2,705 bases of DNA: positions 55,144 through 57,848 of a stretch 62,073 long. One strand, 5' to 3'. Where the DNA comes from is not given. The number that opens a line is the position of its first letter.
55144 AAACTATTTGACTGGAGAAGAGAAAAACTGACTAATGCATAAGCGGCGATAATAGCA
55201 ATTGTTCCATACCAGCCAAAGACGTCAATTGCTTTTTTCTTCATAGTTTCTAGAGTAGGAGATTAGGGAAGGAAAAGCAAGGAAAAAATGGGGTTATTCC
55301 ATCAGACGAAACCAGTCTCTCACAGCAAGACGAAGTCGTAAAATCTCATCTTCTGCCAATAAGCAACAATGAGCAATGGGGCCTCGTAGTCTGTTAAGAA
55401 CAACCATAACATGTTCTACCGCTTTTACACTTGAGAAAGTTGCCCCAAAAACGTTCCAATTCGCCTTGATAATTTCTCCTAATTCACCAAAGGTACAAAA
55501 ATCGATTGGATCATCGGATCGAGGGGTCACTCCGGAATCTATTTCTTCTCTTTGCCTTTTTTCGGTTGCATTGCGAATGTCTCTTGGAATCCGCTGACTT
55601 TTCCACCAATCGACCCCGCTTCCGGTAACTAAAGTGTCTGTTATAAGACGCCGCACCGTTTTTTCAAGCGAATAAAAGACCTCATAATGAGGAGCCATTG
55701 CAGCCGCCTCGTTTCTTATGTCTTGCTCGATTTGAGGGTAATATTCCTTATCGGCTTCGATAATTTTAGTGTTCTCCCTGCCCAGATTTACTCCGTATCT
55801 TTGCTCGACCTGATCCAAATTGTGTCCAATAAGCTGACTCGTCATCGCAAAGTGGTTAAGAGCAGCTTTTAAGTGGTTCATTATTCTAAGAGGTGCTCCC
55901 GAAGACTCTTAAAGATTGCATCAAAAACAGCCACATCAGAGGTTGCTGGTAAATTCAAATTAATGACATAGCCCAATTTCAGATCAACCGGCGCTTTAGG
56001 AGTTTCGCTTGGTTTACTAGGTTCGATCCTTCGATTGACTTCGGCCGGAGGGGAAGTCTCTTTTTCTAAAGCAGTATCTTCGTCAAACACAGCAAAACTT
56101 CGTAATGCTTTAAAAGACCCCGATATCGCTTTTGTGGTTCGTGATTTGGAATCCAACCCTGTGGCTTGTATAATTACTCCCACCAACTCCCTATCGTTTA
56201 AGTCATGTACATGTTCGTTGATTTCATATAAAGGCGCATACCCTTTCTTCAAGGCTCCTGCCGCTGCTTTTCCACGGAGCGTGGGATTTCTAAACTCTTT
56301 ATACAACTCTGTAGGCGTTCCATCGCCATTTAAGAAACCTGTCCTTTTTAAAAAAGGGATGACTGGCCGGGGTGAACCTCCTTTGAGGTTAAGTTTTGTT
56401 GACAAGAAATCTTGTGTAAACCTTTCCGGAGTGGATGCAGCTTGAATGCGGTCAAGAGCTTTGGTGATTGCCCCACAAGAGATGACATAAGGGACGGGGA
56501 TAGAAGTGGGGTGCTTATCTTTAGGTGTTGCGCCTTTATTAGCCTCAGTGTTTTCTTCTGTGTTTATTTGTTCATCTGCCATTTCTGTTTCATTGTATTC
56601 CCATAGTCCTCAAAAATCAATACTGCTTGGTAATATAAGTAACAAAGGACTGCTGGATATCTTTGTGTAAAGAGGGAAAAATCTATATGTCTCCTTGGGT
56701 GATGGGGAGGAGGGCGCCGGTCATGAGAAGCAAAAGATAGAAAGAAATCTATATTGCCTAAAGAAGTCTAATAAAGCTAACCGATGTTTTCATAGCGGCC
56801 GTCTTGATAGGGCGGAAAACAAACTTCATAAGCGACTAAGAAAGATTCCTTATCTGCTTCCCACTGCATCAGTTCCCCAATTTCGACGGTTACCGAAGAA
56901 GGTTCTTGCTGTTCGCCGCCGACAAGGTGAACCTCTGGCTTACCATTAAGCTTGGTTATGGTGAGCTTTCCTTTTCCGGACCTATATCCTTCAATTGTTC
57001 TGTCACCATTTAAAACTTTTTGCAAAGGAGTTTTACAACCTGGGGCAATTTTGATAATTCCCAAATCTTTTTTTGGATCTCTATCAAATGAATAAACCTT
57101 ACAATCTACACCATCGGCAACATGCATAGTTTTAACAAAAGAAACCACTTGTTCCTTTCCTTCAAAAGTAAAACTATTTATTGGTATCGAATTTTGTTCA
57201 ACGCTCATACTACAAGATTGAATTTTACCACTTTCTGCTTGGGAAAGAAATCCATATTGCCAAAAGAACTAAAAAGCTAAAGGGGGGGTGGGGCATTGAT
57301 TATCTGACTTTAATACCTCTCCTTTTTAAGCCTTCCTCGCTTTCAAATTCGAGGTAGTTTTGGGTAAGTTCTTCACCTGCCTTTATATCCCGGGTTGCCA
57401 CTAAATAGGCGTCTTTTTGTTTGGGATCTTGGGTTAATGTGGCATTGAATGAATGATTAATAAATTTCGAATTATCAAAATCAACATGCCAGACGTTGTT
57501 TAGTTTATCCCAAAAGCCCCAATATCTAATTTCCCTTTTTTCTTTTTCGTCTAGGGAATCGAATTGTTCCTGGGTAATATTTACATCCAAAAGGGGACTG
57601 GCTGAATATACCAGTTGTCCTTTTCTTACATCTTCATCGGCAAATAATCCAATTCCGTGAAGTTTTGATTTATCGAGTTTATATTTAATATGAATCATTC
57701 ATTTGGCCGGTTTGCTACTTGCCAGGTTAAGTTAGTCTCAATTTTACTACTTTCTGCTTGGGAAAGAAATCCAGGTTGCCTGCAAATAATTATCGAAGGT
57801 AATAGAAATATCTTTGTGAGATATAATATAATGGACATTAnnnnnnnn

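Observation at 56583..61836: Run of unrelated short genes separated by one conserved spacer module (promoter/operator core plus C-rich tail)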

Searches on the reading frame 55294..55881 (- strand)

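Call 9: search_protein_families(library=pfam, proteins=[window:55294-55881:-], max_evalue=0.01)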
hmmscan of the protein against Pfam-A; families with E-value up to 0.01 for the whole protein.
window:55294-55881:- (195 aa): 1 family
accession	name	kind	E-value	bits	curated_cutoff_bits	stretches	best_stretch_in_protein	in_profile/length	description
PF18731.6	HEPN_Swt1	-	3.7e-07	30.9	27.5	1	68-193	2-113/115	Swt1-like HEPN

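Call 71: search_protein_families(library=padloc, proteins=[window:55294-55881:-], max_evalue=0.01)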
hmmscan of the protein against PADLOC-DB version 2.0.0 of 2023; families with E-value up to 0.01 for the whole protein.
window:55294-55881:- (195 aa): 3 families
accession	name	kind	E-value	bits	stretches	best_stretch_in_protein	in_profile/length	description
PDLC04592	PDC-M34B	-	1.8e-37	126.9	1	6-192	4-188/192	-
PDLC04591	PDC-M34B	-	8.1e-26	89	1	45-193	34-183/185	-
PDLC04590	PDC-M34B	-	2.6e-14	51.4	1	59-190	10-141/147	-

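Call 72: search_protein_families(library=ncbifam, proteins=[window:55294-55881:-], max_evalue=0.01)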
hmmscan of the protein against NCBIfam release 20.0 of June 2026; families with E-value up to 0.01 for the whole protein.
window:55294-55881:- (195 aa): 0 families

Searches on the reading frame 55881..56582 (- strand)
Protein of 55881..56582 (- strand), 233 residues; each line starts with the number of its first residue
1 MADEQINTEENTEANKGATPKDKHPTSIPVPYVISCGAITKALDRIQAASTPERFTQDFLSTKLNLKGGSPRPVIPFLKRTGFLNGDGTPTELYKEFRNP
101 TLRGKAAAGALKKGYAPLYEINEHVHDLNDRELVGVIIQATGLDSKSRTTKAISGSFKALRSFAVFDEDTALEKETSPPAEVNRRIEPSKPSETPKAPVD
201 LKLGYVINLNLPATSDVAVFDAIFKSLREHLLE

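Call 9: search_protein_families(library=pfam, proteins=[window:55881-56582:-], max_evalue=0.01)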
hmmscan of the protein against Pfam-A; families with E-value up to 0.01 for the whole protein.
window:55881-56582:- (233 aa): 1 family
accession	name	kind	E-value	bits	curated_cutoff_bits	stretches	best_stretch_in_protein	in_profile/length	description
PF17278.7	DUF5343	-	4.1e-40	137.7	27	1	31-169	1-138/140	Family of unknown function (DUF5343)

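Call 71: search_protein_families(library=padloc, proteins=[window:55881-56582:-], max_evalue=0.01)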
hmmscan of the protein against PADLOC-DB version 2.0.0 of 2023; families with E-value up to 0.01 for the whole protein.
window:55881-56582:- (233 aa): 2 families
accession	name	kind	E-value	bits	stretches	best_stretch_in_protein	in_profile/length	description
PDLC04589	PDC-M34A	-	3.5e-45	152.9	1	28-231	3-207/208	-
PDLC04588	PDC-M34A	-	6e-21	73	1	41-232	70-259/260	-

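Call 72: search_protein_families(library=ncbifam, proteins=[window:55881-56582:-], max_evalue=0.01)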
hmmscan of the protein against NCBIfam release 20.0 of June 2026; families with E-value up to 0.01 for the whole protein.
window:55881-56582:- (233 aa): 0 families

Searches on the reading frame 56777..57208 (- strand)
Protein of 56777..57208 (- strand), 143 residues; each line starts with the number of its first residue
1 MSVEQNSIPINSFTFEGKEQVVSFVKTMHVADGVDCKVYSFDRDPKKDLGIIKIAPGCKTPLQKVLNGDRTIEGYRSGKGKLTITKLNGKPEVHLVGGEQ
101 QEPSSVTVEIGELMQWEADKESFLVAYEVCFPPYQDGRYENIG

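Call 9: search_protein_families(library=pfam, proteins=[window:56777-57208:-], max_evalue=0.01)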
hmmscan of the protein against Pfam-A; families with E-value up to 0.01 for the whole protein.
window:56777-57208:- (143 aa): 0 families

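Call 24: find_encoding_contigs(protein=window:56777-57208:-, flank=10000, max_places=10)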
Protein window:56777-57208:- (143 aa): 2 contigs read that carry it; 2 places shown.
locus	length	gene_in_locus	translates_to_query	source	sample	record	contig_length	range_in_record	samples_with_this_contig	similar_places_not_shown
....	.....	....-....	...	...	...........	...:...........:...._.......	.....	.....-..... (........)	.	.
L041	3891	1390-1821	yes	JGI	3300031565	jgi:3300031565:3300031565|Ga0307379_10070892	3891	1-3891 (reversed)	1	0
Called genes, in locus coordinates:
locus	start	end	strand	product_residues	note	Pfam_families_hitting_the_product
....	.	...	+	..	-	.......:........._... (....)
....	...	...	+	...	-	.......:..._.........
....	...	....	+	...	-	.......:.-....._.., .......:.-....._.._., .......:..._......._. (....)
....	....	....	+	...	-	-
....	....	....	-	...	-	-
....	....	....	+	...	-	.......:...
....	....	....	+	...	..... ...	-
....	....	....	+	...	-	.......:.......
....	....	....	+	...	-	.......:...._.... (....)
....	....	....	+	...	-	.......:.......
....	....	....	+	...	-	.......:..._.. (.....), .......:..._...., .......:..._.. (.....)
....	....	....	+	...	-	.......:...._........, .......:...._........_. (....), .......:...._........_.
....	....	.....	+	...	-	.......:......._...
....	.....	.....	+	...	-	-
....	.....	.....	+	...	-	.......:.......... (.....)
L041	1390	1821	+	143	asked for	-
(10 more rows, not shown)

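Call 25: find_homologous_proteins(query=window:56777-57208:-, max_evalue=0.001)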
Query window:56777-57208:- (143 aa): 228 proteins with E <= 0.001 among 229 candidates; the best 120 are listed.
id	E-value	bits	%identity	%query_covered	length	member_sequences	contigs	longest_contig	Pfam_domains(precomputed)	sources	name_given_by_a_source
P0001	1.4e-89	315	99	99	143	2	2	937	-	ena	-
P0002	5.6e-70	252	81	99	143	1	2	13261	-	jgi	jgi:hypothetical protein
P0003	1.2e-67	244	79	99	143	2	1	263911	-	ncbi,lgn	-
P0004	6.6e-63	229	73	99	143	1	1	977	-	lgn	-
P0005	1.1e-62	228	73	99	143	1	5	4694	-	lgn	-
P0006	2.4e-62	227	72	99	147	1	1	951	-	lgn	-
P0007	8.3e-62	225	73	99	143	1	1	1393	-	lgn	-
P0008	2.0e-61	224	75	99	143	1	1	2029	-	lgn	-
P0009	6.6e-61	222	71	99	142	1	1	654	-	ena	-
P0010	7.8e-61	222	70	99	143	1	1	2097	-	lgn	-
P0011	8.4e-61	222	72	99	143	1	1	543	-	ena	-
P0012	1.1e-60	222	72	100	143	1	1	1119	-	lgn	-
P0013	1.8e-60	221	70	99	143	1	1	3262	-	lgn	-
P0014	2.1e-60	221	71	99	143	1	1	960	-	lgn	-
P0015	2.6e-60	220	71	99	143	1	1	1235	-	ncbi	-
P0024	1.5e-58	215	70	99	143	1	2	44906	-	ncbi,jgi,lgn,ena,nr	ncbi:hypothetical protein KKD61_01560 [Patescibacteria group bacterium]|nr:hypothetical protein [Pat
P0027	8.4e-58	212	69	99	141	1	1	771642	-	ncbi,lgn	-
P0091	2.4e-50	188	62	99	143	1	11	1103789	-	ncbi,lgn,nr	ncbi:MAG: hypothetical protein HYW86_01250 [Candidatus Roizmanbacteria bacterium]|nr:MAG: hypothetic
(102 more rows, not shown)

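Call 26: find_encoding_contigs(protein=P0002, flank=10000, max_places=4)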
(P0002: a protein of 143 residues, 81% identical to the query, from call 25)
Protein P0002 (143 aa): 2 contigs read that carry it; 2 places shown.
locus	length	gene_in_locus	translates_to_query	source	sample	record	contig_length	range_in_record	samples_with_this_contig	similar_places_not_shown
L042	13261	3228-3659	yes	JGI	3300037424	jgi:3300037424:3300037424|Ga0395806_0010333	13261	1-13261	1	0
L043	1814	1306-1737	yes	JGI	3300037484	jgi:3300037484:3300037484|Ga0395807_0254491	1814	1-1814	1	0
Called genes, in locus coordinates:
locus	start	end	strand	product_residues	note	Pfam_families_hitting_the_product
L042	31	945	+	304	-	-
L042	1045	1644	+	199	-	-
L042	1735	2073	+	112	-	PF04266:ASCH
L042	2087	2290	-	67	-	-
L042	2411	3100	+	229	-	-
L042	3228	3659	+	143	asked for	-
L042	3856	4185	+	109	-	-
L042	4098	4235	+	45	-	-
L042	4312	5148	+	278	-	-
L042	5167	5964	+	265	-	-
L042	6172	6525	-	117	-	-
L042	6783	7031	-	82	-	-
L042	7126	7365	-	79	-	-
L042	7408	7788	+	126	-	PF20619:DUF6804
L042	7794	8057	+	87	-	-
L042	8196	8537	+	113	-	-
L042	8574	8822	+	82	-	-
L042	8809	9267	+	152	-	-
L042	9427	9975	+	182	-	PF13274:SocA_Panacea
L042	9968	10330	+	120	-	-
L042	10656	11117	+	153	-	-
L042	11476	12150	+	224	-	PF03848:TehB, PF01209:Ubie_methyltran, PF02353:CMAS, PF13489:Methyltransf_23, PF13847:Methyltransf_31, PF08241:Methyltransf_11, PF08242:Methyltransf_12, PF13649:Methyltransf_25, +3 more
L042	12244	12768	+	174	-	PF08433:KTI12, PF13671:AAA_33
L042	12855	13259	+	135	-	?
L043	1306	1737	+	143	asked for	-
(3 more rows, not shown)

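Call 27: find_encoding_contigs(protein=P0003, flank=10000, max_places=4)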
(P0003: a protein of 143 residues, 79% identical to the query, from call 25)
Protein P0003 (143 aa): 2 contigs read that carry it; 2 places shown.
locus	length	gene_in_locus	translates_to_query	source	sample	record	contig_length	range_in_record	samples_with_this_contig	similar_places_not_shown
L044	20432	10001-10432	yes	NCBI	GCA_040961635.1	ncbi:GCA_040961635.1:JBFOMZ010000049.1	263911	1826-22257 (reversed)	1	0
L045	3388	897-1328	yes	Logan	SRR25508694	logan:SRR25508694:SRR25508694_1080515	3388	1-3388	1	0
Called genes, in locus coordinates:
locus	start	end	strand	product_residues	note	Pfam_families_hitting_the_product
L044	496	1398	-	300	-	PF01207:Dus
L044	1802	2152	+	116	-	PF01258:zf-dskA_traR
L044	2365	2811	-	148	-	PF02469:Fasciclin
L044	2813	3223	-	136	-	PF02469:Fasciclin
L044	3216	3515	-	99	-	PF10967:DUF2769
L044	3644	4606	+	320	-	PF07995:GSDH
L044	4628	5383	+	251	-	PF04402:SIMPL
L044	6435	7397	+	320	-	PF01966:HD (weak)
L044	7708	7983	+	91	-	-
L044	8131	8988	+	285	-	-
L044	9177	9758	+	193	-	-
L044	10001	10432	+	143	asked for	-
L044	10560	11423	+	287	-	PF00892:EamA (weak)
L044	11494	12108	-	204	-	PF01725:Ham1p_like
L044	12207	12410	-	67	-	-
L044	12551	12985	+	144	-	-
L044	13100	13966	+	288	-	PF16289:PIN_12 (weak)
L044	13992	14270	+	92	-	-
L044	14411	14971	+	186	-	-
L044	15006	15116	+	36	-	PF11373:DUF3175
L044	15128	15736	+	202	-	PF00730:HhH-GPD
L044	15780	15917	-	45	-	-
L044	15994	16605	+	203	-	-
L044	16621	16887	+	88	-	PF11373:DUF3175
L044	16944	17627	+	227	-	PF00227:Proteasome (faint)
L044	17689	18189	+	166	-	PF05974:DUF892, PF00210:Ferritin (weak)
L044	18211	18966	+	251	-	PF00005:ABC_tran, PF13304:AAA_21 (weak)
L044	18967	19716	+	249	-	PF01061:ABC2_membrane, PF12698:ABC2_membrane_3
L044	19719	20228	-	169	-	-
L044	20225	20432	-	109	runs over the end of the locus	-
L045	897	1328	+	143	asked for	-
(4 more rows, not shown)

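Call 31: find_encoding_contigs(protein=P0027, flank=10000, max_places=1)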
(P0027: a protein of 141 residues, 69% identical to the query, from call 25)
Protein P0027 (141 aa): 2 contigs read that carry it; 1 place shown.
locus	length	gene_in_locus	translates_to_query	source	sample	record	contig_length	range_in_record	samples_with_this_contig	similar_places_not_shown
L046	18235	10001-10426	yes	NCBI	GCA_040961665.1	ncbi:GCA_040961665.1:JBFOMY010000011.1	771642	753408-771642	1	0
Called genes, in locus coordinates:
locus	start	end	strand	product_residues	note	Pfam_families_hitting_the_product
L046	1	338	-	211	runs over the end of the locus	PF09851:SHOCT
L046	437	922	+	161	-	-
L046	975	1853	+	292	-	PF12146:Hydrolase_4 (weak), PF00561:Abhydrolase_1 (faint), PF08538:DUF1749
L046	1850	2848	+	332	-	PF02615:Ldh_2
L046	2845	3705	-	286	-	PF00561:Abhydrolase_1, PF12697:Abhydrolase_6 (weak)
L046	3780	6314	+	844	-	-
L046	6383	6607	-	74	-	-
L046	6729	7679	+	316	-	PF00389:2-Hacid_dh, PF02826:2-Hacid_dh_C, PF03446:NAD_binding_2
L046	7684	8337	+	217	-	-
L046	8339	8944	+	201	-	-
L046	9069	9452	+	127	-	-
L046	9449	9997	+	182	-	PF00293:NUDIX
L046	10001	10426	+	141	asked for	-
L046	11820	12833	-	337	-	-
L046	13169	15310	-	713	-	PF26449:DUF8128, PF10412:TrwB_AAD_bind (faint), PF01935:DUF87 (weak), PF12696:TraG-D_C (weak)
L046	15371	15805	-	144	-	-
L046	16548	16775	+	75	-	-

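Call 32: find_encoding_contigs(protein=P0091, flank=10000, max_places=1)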
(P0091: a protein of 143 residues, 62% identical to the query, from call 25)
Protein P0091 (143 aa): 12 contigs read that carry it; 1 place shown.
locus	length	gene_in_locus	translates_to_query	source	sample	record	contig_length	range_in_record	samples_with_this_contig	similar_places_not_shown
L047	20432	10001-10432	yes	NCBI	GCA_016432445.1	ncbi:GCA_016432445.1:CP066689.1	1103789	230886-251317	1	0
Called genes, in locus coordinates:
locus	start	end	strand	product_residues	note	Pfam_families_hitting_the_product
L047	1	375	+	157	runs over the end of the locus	-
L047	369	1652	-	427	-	PF00561:Abhydrolase_1, PF12146:Hydrolase_4 (weak)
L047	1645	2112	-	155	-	-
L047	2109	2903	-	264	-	PF13529:Peptidase_C39_2 (weak)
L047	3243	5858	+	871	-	PF02861:Clp_N, PF23569:NBD_SMAX1 (weak), PF00004:AAA, PF17871:AAA_lid_9, PF00004:AAA, PF07724:AAA_2, PF07728:AAA_5, PF10431:ClpB_D2-small, +6 more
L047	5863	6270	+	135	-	-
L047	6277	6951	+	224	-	-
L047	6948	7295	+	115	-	PF18895:T4SS_pilin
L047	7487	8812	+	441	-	PF00696:AA_kinase, PF02353:CMAS (weak), PF07021:MetW (weak), PF13489:Methyltransf_23, PF08241:Methyltransf_11, PF08242:Methyltransf_12, PF13649:Methyltransf_25, PF13847:Methyltransf_31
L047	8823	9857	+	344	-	PF02463:SMC_N, PF13175:AAA_15, PF13476:AAA_23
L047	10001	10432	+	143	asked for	-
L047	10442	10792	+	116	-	PF07883:Cupin_2, PF02311:AraC_binding (weak)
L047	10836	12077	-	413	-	PF00817:IMS, PF11799:IMS_C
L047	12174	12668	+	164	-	PF21088:MS_channel_1st, PF00924:MS_channel_2nd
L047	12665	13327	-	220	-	PF00149:Metallophos, PF12850:Metallophos_2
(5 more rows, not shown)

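Call 33: find_encoding_contigs(protein=P0024, flank=10000, max_places=1)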
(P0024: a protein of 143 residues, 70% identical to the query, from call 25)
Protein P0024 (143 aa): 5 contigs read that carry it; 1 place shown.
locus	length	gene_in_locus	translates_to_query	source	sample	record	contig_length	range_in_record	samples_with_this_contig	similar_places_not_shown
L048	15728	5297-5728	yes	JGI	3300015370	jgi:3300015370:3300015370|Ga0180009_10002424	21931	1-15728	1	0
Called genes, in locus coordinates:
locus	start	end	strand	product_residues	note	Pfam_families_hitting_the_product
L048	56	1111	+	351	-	PF02388:FemAB, PF13480:Acetyltransf_6, PF02388:FemAB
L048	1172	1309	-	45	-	-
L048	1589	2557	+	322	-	PF01018:GTP1_OBG, PF03193:RsgA_GTPase (faint), PF01926:MMR_HSR1, PF02421:FeoB_N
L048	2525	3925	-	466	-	PF13537:GATase_7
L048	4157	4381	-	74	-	-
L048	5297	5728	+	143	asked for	-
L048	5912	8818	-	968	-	PF00580:UvrD-helicase, PF01443:Viral_helicase1 (faint), PF13245:AAA_19, PF13604:AAA_30 (faint), PF13361:UvrD_C, PF13538:UvrD_C_2 (faint), PF12705:PDDEXK_1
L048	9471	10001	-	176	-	PF21088:MS_channel_1st (weak), PF00924:MS_channel_2nd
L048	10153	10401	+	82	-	-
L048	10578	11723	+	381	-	PF02646:RmuC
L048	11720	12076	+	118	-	-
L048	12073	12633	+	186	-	PF00702:Hydrolase, PF13419:HAD_2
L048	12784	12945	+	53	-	-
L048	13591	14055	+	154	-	-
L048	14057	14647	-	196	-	PF07929:PRiA4_ORF3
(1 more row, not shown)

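Call 60: search_protein_families(library=pfam, proteins=[window:56777-57208:-], max_evalue=1)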
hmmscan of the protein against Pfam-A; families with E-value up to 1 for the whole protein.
window:56777-57208:- (143 aa): 0 families

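Call 66: find_encoding_contigs(protein=P0005, flank=5000, max_places=5)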
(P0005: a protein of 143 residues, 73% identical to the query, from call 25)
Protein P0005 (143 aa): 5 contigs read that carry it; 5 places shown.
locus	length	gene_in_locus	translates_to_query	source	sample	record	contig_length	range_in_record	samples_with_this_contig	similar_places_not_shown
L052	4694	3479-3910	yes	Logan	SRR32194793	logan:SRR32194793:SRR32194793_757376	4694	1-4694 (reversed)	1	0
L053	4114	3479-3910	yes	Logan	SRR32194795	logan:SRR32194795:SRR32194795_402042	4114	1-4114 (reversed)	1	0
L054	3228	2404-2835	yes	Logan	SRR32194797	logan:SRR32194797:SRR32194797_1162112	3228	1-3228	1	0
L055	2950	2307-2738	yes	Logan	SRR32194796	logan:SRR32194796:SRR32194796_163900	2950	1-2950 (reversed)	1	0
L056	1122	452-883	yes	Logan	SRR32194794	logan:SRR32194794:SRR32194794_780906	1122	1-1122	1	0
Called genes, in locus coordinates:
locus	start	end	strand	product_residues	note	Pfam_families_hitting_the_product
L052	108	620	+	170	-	-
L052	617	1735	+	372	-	PF00155:Aminotran_1_2, PF01053:Cys_Met_Meta_PP (weak), PF04864:Alliinase_C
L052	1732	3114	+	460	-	PF00171:Aldedh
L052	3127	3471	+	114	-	PF02311:AraC_binding (weak), PF05899:Cupin_3, PF07883:Cupin_2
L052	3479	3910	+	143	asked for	-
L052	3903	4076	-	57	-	PF01381:HTH_3, PF13560:HTH_31 (weak)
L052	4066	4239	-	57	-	-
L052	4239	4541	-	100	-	-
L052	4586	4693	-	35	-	?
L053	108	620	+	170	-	-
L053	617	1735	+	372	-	PF00155:Aminotran_1_2, PF01053:Cys_Met_Meta_PP (weak), PF04864:Alliinase_C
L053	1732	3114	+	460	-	PF00171:Aldedh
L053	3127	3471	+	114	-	PF02311:AraC_binding (weak), PF05899:Cupin_3, PF07883:Cupin_2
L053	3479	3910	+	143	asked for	-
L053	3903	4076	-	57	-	PF01381:HTH_3, PF13560:HTH_31 (weak)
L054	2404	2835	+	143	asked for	-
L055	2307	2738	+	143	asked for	-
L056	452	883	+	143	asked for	-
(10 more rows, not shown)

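Call 67: find_encoding_contigs(protein=P0008, flank=5000, max_places=3)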
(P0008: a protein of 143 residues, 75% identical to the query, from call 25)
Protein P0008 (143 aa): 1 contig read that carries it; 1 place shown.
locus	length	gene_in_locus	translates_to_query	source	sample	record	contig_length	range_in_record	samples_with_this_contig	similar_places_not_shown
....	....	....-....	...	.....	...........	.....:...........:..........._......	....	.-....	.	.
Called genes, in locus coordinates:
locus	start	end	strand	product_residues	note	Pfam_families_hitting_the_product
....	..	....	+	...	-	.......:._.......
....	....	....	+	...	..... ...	-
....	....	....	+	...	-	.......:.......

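Call 71: search_protein_families(library=padloc, proteins=[window:56777-57208:-], max_evalue=0.01)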
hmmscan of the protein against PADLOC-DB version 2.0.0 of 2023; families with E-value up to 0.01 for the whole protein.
window:56777-57208:- (143 aa): 0 families

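Call 72: search_protein_families(library=ncbifam, proteins=[window:56777-57208:-], max_evalue=0.01)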
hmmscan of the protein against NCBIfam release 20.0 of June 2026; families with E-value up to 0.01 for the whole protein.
window:56777-57208:- (143 aa): 0 families

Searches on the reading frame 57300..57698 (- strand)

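Call 9: search_protein_families(library=pfam, proteins=[window:57300-57698:-], max_evalue=0.01)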
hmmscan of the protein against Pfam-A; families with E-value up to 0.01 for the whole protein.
window:57300-57698:- (132 aa): 2 families
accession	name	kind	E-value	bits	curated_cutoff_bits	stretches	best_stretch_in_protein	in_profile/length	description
PF00856.33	SET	-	4.6e-14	53.2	22.4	1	15-115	1-104/105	SET domain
PF08666.17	SAF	-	0.0012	19.8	21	0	96-114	1-19/63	SAF domain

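Call 71: search_protein_families(library=padloc, proteins=[window:57300-57698:-], max_evalue=0.01)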
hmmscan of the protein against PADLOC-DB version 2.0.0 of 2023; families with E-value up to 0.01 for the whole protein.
window:57300-57698:- (132 aa): 0 families

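Call 72: search_protein_families(library=ncbifam, proteins=[window:57300-57698:-], max_evalue=0.01)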
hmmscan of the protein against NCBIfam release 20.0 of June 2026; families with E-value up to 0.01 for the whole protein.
window:57300-57698:- (132 aa): 0 families
